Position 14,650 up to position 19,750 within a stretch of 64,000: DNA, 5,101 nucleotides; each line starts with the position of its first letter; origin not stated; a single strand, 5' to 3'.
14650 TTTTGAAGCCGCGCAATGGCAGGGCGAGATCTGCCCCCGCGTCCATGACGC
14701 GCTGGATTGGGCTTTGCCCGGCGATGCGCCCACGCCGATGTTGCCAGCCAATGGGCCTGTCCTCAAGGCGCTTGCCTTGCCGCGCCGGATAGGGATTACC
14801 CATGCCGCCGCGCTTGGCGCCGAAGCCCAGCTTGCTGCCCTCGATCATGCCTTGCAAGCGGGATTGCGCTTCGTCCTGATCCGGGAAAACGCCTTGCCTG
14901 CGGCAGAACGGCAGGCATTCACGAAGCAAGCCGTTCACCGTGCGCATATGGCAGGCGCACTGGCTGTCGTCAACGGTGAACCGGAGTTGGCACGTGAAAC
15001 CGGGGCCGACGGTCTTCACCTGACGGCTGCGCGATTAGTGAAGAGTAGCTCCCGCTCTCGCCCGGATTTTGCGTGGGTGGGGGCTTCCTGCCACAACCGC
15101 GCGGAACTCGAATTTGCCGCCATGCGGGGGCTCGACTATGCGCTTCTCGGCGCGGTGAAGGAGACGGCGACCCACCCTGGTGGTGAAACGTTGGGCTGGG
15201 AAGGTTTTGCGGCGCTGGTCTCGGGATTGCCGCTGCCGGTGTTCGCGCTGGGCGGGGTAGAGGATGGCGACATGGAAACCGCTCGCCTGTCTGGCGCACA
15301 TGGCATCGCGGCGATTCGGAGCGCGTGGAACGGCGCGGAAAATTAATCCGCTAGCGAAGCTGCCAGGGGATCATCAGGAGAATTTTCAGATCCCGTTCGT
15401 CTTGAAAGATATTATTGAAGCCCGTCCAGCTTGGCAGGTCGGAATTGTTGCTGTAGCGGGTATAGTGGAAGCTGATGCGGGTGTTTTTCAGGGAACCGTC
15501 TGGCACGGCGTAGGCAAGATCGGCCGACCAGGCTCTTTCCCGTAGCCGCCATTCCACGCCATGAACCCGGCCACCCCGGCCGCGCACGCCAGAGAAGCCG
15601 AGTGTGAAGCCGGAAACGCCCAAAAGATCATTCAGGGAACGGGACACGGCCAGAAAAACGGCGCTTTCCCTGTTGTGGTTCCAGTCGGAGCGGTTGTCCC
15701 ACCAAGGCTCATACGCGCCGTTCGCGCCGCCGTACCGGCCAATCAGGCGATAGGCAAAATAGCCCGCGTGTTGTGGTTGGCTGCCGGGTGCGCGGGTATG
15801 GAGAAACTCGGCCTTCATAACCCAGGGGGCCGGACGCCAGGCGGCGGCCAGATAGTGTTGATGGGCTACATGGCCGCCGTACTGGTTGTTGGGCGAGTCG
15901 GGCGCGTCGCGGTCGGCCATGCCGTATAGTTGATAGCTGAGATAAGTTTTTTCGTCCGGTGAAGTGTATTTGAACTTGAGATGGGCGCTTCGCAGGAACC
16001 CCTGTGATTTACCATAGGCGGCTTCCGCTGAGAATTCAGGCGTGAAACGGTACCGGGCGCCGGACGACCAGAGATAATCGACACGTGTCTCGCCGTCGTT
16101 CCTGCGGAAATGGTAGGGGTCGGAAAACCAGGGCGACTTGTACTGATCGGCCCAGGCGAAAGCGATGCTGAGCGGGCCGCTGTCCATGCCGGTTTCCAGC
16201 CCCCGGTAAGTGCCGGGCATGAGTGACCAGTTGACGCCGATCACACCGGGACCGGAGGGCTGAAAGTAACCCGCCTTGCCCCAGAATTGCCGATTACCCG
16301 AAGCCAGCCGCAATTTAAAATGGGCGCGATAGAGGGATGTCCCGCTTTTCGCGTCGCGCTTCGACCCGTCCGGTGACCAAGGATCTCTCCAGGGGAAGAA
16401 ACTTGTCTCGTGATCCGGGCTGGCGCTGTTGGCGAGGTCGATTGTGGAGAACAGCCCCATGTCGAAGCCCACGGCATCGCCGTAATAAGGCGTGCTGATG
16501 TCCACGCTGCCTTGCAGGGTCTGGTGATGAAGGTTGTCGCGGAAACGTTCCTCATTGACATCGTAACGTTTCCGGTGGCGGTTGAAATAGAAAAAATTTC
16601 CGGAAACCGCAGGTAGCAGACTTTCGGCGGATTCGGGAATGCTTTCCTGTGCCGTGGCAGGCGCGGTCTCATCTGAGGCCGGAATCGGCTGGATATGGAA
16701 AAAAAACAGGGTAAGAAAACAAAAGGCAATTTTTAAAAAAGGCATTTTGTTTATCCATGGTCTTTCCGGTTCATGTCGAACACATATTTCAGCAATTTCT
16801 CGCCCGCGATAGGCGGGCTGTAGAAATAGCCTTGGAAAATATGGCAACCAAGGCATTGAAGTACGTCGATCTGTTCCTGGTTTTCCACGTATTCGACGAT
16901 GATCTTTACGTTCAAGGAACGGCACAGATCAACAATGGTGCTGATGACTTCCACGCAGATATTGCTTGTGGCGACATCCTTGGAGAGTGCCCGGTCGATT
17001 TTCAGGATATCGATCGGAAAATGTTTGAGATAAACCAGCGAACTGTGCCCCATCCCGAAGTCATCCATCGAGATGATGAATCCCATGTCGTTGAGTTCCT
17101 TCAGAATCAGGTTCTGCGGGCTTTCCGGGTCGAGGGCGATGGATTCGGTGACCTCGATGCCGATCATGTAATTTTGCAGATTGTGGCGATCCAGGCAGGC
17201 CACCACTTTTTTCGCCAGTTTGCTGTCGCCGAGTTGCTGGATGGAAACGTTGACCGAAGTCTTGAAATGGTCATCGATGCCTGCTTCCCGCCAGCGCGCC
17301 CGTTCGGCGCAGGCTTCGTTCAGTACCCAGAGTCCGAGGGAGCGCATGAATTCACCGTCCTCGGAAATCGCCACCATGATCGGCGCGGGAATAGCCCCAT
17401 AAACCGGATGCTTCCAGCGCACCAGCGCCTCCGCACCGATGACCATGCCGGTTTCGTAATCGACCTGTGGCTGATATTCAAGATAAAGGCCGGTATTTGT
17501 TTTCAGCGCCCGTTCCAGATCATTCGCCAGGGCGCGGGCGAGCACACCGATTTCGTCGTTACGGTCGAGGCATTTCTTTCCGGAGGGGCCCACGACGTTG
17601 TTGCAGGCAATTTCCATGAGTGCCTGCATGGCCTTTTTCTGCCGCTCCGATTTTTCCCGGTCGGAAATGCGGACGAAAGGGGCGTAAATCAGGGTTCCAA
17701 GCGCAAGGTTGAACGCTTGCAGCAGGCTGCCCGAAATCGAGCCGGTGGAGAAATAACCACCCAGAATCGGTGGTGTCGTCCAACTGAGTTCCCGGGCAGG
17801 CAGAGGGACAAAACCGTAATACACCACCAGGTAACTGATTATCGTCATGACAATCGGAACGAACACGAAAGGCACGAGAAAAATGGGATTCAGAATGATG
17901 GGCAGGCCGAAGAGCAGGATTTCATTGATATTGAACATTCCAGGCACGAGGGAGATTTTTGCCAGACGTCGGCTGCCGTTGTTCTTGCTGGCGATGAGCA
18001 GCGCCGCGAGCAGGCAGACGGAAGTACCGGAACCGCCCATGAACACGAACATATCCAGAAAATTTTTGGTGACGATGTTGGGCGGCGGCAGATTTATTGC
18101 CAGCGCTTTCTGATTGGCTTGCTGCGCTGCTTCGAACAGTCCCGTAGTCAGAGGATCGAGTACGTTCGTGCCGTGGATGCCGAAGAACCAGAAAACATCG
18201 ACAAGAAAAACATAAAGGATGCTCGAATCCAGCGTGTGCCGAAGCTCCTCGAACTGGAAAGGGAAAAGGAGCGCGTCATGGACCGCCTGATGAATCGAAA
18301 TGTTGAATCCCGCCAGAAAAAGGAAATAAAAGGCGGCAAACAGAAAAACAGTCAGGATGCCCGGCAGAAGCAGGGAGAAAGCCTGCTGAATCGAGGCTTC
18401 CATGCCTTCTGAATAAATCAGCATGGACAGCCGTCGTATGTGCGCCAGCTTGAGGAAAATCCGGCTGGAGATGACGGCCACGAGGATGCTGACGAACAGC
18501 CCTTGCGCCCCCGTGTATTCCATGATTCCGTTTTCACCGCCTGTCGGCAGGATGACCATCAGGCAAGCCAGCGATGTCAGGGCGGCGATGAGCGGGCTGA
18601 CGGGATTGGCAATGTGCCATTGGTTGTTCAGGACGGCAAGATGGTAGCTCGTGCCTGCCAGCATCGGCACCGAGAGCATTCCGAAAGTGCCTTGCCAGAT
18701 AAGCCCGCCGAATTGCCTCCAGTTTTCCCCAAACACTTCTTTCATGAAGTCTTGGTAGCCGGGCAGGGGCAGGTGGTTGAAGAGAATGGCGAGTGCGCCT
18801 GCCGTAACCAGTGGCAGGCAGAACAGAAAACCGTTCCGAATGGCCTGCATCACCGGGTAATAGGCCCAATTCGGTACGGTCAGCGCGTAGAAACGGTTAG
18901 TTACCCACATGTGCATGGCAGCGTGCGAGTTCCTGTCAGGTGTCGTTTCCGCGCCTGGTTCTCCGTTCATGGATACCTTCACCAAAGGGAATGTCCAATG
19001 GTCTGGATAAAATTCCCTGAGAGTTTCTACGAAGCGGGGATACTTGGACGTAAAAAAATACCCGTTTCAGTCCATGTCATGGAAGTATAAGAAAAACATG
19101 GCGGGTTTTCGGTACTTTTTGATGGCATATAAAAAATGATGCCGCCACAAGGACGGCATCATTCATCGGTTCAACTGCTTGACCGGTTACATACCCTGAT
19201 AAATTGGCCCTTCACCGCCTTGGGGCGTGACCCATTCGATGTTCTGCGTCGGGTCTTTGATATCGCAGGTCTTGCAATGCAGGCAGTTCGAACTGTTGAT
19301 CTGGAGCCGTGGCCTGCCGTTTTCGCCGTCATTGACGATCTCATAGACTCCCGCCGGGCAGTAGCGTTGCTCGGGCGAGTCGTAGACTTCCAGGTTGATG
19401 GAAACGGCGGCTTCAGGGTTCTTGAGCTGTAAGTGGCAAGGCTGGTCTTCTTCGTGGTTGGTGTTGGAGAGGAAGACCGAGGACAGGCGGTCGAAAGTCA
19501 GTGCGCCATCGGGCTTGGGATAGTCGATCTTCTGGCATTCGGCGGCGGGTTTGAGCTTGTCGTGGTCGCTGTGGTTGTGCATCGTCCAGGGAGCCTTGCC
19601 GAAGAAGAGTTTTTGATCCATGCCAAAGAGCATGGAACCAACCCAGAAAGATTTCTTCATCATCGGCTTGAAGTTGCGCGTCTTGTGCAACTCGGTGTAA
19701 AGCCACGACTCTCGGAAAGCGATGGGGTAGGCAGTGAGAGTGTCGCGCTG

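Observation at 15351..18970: Candidate chito-oligosaccharide-sensing c-di-GMP module: EIIC-EAL receptor co-transcribed with a chitoporin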

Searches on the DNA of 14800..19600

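Call 53: search_rna_families(source=window, start=14800, end=19600, threshold=evalue, max_evalue=1)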
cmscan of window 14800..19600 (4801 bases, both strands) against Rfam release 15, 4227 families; matches with E-value up to 1: 0.
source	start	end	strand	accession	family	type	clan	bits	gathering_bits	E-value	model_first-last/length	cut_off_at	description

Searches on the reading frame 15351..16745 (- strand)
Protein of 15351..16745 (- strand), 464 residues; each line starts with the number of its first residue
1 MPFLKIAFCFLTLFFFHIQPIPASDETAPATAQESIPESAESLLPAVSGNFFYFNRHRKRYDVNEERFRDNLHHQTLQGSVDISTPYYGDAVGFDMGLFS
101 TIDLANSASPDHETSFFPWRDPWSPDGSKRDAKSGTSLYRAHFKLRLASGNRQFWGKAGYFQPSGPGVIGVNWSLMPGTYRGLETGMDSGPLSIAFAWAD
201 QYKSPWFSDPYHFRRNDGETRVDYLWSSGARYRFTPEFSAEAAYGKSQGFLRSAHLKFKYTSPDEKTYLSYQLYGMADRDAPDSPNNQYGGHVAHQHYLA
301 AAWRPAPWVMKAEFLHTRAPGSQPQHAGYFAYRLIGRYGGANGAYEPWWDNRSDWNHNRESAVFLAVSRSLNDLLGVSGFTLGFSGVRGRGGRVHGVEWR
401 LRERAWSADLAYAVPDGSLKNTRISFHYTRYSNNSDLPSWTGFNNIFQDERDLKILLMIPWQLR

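Call 3: search_protein_families(library=pfam, proteins=[window:15351-16745:-], max_evalue=0.01)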
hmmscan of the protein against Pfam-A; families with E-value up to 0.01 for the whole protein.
window:15351-16745:- (464 aa): 1 family
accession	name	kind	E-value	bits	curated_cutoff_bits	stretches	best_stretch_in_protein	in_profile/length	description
PF03573.19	OprD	-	2.3e-11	43.8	25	1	52-435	16-374/394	outer membrane porin, OprD family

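Call 4: search_protein_families(library=ncbifam, proteins=[window:15351-16745:-], max_evalue=0.01)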
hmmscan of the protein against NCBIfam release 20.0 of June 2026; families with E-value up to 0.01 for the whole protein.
window:15351-16745:- (464 aa): 1 family
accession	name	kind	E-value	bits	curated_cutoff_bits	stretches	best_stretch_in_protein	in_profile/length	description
NF047822.1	ChporEntbacChiP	equivalog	1.1e-97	327.7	750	1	46-463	34-459/460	chitoporin ChiP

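Call 16: search_solved_structures(query=window:15351-16745:-, max_evalue=0.01, show_alignments=1)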
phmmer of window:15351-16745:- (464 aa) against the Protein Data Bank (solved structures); distinct sequences matched with E-value up to 0.01: 5.
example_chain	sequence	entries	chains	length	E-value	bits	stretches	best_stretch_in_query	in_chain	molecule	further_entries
7vu2_A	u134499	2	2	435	2e-73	251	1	47-462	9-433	Chitoporin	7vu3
7vu1_A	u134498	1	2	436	1.2e-69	238.5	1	47-462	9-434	Chitoporin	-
7vtz_A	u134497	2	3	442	1.3e-69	238.4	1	47-462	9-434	Chitoporin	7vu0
2y0h_A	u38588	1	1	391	0.0063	18.4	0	157-263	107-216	PROBABLE PORIN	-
3t0s_A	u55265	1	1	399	0.0067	18.3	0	157-263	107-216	porin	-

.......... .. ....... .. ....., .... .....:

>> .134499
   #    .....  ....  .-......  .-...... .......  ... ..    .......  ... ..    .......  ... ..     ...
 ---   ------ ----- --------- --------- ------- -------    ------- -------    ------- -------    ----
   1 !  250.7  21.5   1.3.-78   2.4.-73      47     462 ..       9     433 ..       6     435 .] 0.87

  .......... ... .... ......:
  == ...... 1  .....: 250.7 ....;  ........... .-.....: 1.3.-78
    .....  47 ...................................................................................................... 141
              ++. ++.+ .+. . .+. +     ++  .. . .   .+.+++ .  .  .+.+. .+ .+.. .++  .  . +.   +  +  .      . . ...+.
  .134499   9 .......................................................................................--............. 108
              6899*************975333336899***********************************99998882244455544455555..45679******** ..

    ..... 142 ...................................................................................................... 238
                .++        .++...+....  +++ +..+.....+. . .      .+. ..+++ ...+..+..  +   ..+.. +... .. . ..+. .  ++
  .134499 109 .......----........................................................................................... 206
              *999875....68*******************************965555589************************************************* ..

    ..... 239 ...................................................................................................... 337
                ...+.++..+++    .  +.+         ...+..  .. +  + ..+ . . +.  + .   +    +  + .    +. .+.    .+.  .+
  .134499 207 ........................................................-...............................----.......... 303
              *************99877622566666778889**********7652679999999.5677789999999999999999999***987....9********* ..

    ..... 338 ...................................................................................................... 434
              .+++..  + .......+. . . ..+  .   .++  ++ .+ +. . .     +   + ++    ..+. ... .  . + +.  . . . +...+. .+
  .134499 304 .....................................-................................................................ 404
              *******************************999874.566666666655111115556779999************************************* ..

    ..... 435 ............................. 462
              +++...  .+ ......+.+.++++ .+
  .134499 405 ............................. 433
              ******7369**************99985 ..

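Call 81: find_homologous_proteins(query=window:15351-16745:-, max_evalue=1e-20)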
Query window:15351-16745:- (464 aa): 182 proteins with E <= 1e-20 among 4863 candidates; the best 120 are listed.
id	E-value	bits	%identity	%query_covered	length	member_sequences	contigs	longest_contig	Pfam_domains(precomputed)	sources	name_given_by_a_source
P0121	0.0e+0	1100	100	100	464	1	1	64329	PF03573.20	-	-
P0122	2.0e-265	899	83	100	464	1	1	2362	PF03573.20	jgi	jgi:hypothetical protein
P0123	6.7e-259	878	81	100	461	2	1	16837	PF03573.20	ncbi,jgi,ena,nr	ncbi:MAG: OprD family porin [Betaproteobacteria bacterium]|nr:OprD family porin [Betaproteobacteria 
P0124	3.1e-258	875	82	97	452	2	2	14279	PF03573.20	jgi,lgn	-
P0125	2.9e-257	872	81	100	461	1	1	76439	PF03573.20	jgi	jgi:hypothetical protein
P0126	4.1e-256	868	79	100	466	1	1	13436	PF03573.20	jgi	jgi:hypothetical protein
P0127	4.5e-255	865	81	100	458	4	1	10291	PF03573.20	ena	-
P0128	1.1e-254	864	79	100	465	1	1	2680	PF03573.20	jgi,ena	-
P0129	1.1e-253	860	79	100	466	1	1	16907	PF03573.20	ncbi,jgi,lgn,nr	ncbi:MAG: OprD family porin [Azoarcus sp.]|jgi:hypothetical protein|nr:OprD family porin [Azoarcus s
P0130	1.8e-250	850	80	98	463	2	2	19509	PF03573.20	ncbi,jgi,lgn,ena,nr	ncbi:MAG: OprD family porin [Betaproteobacteria bacterium]|nr:OprD family porin [Betaproteobacteria 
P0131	1.3e-237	807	74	100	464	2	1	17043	PF03573.20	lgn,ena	-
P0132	8.1e-233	792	74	98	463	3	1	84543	PF03573.20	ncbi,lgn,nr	ncbi:MAG: OprD family porin [Azoarcus sp.]|nr:OprD family porin [Azoarcus sp.]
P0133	2.3e-226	770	71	98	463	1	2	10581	PF03573.20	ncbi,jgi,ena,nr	ncbi:MAG: OprD family porin [Betaproteobacteria bacterium]|nr:OprD family porin [Betaproteobacteria 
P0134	5.0e-226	769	72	98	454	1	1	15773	PF03573.20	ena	-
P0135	3.3e-221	753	71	94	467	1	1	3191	PF03573.20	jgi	jgi:hypothetical protein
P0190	2.5e-131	457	49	90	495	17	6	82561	PF03573.20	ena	-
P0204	3.1e-124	434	46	98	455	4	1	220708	PF03573.20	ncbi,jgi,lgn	-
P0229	2.0e-118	414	46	96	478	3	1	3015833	PF03573.20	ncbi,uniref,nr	ncbi:conserved exported hypothetical protein [uncultured delta proteobacterium]|uniref:Outer membran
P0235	1.3e-117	412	45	94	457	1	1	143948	PF03573.20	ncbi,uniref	ncbi:OprD family outer membrane porin [Motilimonas sp. KMU-193]|uniref:OprD family outer membrane po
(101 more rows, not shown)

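Call 82: find_encoding_contigs(protein=P0235, flank=7000, max_places=1)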
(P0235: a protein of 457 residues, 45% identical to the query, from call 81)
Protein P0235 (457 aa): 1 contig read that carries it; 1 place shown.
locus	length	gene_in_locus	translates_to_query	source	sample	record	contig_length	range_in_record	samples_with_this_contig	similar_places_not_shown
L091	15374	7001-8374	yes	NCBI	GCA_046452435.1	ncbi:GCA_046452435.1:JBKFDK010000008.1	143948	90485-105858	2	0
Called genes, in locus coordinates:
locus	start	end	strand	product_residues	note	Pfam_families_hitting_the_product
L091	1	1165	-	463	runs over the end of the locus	PF00672:HAMP, PF00512:HisKA, PF02518:HATPase_c, PF13589:HATPase_c_3 (weak)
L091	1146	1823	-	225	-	PF00072:Response_reg, PF00486:Trans_reg_C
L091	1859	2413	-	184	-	PF03413:PepSY (faint)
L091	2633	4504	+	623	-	PF03773:ArsP_1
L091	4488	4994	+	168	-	PF03734:YkuD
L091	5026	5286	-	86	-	PF06945:DUF1289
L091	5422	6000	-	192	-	PF04264:YceI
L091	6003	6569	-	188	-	PF01292:Ni_hydr_CYTB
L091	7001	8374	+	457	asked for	PF03573:OprD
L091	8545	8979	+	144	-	PF01797:Y1_Tnp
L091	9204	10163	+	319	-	-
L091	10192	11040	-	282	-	PF21302:Zn_ribbon_RlmA, PF01209:Ubie_methyltran (weak), PF13489:Methyltransf_23 (faint), PF08241:Methyltransf_11, PF08242:Methyltransf_12, PF13649:Methyltransf_25, PF13847:Methyltransf_31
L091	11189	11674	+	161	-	PF00583:Acetyltransf_1, PF13673:Acetyltransf_10 (faint), PF13508:Acetyltransf_7 (weak)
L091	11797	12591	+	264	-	-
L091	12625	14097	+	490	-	PF13424:TPR_12 (faint)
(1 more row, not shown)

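Call 83: find_encoding_contigs(protein=P0229, flank=7000, max_places=1)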
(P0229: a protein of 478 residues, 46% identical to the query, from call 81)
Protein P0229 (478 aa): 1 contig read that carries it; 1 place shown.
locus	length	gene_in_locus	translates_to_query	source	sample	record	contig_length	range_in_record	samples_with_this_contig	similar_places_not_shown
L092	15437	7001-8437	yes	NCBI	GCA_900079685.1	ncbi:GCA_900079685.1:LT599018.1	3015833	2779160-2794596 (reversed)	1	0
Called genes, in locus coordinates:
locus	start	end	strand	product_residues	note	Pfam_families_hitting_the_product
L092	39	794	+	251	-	PF00497:SBP_bac_3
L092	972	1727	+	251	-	PF00497:SBP_bac_3, PF10613:Lig_chan-Glu_bd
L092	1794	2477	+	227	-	PF00528:BPD_transp_1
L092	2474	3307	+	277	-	PF00005:ABC_tran, PF02463:SMC_N, PF13304:AAA_21 (weak)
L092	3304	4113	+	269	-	PF00528:BPD_transp_1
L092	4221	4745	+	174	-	PF00881:Nitroreductase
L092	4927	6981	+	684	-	-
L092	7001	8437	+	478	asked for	PF03573:OprD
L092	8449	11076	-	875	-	PF08447:PAS_3, PF13185:GAF_2 (weak), PF00512:HisKA, PF02518:HATPase_c, PF00072:Response_reg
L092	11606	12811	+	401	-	PF00871:Acetate_kinase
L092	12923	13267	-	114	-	-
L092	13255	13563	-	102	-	PF10087:DUF2325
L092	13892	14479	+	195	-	PF02659:Mntp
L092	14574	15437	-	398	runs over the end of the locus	PF07690:MFS_1, PF12832:MFS_1_like (faint)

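Call 84: find_encoding_contigs(protein=P0204, flank=7000, max_places=1)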
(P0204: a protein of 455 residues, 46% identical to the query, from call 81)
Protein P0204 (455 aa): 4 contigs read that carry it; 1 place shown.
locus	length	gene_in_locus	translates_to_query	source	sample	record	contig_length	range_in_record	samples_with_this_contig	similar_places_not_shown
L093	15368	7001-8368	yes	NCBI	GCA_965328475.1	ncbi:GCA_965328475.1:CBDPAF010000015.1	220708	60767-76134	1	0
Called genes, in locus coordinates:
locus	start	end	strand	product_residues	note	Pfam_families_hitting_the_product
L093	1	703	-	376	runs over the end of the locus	PF02746:MR_MLE_N, PF13378:MR_MLE_C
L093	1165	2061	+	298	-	-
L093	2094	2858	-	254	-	PF02463:SMC_N (faint), PF00005:ABC_tran, PF13304:AAA_21 (faint)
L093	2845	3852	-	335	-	PF00528:BPD_transp_1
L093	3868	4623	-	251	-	PF00497:SBP_bac_3, PF10613:Lig_chan-Glu_bd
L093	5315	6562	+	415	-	PF01590:GAF, PF13185:GAF_2, PF13492:GAF_3, PF13487:HD_5, PF01966:HD, PF13487:HD_5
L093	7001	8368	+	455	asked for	PF03573:OprD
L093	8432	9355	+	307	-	-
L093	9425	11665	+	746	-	-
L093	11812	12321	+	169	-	PF00025:Arf, PF00071:Ras, PF08477:Roc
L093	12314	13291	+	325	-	PF00990:GGDEF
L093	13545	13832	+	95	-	PF00166:Cpn10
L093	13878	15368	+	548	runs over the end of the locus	-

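Call 85: find_encoding_contigs(protein=P0190, flank=7000, max_places=1)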
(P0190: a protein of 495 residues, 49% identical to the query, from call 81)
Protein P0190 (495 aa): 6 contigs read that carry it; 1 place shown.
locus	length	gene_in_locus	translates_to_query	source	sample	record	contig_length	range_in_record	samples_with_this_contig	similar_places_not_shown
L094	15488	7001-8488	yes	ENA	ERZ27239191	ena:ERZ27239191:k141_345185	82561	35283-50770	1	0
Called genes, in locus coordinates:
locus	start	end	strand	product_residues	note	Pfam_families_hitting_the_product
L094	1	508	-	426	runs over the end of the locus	PF14559:TPR_19 (faint), PF13181:TPR_8 (faint), PF13414:TPR_11 (faint), PF13424:TPR_12 (faint), PF13431:TPR_17 (faint), PF13432:TPR_16 (faint), PF00515:TPR_1 (faint), PF07719:TPR_2 (weak), +2 more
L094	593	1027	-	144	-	PF06305:LapA_dom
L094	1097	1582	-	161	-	PF04677:CwfJ_C_1 (weak), PF01230:HIT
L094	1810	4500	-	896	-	PF01368:DHH (weak), PF02272:DHHA1 (weak), PF00571:CBS, PF01743:PolyA_pol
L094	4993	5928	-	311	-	PF02899:Phage_int_SAM_1, PF13495:Phage_int_SAM_4 (weak), PF00589:Phage_integrase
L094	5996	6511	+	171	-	PF01288:HPPK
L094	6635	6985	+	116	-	-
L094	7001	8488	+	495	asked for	PF03573:OprD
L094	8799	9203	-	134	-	PF01906:YbjQ_1 (faint)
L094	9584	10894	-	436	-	PF00501:AMP-binding, PF14535:AMP-binding_C_2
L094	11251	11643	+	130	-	PF02410:RsfS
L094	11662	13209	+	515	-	PF01676:Metalloenzyme, PF06415:iPGM_N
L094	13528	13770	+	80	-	-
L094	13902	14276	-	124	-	-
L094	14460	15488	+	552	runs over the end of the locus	PF06418:CTP_synth_N, PF00117:GATase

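Call 86: search_protein_families(library=pfam, proteins=[L092:4927-6981:+, L093:9425-11665:+, L093:8432-9355:+, L094:6635-6985:+, L093:5315-6562:+], max_evalue=0.01)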
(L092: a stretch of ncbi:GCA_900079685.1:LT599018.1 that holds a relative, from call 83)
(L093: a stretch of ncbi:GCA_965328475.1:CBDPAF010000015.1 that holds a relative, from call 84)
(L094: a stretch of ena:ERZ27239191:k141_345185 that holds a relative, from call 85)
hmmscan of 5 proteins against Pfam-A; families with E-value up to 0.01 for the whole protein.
L092:4927-6981:+ (684 aa): 0 families

L093:9425-11665:+ (746 aa): 0 families

L093:8432-9355:+ (307 aa): 2 families
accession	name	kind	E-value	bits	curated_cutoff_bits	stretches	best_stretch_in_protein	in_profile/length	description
PF06705.16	SF-assemblin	-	0.0011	18.8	30.6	1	46-117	149-222/247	SF-assemblin/beta giardin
PF04513.17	Baculo_PEP_C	-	0.0014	19.1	38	0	160-219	73-132/140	Baculovirus polyhedron envelope protein, PEP, C terminus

L094:6635-6985:+ (116 aa): 4 families
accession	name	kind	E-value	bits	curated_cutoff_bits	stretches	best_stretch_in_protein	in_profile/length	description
PF08394.17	Arc_trans_TRASH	-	0.00017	22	27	1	48-83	6-40/43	Archaeal TRASH domain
PF11809.13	DUF3330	-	0.00022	21.6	25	1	47-97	15-65/69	Domain of unknown function (DUF3330)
PF24273.1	TRASH_HVO_1752_C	-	0.00047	20.7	27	1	47-83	6-41/47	HVO_1752, C-terminal TRASH domain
PF04945.19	YHS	-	0.00072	20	30.3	1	44-80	2-38/47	YHS domain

L093:5315-6562:+ (415 aa): 6 families
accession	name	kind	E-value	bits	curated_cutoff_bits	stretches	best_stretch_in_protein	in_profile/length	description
PF13487.12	HD_5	-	1e-27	97.4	27.2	2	226-320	21-116/170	HD domain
PF01966.28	HD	-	2.6e-16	60.4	22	1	214-363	4-115/116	HD domain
PF01590.32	GAF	-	1.6e-13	51.7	22.4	1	29-186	1-133/133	GAF domain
PF13492.12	GAF_3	-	5.7e-09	36.9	27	1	29-188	1-129/129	GAF domain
PF13185.12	GAF_2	-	7.2e-09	36.4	28.6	1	28-187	2-136/136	GAF domain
PF21447.3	Ppx-GppA_III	-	0.002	18.4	27.3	1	214-257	19-60/177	Ppx/GppA phosphatase, domain III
